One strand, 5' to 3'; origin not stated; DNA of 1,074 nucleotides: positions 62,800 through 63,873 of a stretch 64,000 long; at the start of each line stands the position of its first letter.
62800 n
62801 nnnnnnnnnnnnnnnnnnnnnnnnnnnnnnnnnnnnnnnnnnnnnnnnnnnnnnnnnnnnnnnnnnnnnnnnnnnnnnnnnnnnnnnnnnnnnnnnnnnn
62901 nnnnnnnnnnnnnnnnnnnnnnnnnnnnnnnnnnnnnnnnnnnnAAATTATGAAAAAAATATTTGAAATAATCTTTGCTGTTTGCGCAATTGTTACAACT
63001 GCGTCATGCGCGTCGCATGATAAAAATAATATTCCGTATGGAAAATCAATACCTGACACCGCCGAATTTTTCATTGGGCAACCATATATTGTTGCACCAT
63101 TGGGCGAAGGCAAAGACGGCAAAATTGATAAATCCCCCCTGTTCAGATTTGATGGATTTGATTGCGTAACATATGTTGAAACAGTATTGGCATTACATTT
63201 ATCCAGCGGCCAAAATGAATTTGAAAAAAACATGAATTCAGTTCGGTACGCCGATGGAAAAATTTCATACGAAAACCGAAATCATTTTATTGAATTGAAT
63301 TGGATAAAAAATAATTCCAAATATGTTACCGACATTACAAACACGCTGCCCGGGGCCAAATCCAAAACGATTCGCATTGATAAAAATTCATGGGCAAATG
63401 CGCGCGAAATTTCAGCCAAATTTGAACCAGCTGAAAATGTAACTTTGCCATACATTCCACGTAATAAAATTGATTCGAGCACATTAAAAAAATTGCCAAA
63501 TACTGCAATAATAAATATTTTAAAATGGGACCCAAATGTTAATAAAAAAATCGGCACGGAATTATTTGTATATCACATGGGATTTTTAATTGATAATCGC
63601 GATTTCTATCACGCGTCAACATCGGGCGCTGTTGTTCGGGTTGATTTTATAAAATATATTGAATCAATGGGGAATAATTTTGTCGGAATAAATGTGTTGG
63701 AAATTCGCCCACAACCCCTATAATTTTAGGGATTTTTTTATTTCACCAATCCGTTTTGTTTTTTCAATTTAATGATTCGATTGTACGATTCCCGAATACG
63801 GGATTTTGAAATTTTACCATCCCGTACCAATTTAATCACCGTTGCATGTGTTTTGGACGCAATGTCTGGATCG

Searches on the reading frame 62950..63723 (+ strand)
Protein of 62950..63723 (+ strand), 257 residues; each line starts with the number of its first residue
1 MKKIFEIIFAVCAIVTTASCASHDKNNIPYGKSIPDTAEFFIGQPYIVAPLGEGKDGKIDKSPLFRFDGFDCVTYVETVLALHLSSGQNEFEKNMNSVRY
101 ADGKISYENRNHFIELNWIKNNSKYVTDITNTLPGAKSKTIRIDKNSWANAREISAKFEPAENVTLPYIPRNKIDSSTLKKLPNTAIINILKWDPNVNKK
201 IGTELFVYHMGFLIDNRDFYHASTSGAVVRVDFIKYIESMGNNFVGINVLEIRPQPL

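Call 101: search_protein_families(library=pfam, proteins=[window:62950-63723:+], max_evalue=0.001)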
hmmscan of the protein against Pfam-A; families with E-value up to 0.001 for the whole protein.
window:62950-63723:+ (257 aa): 1 family
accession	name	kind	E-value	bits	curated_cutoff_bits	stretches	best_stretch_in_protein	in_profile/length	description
PF07313.18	AmiA-like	-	2.5e-37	128.8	27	1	38-239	3-198/202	N-acetylmuramoyl-L-alanine amidase-like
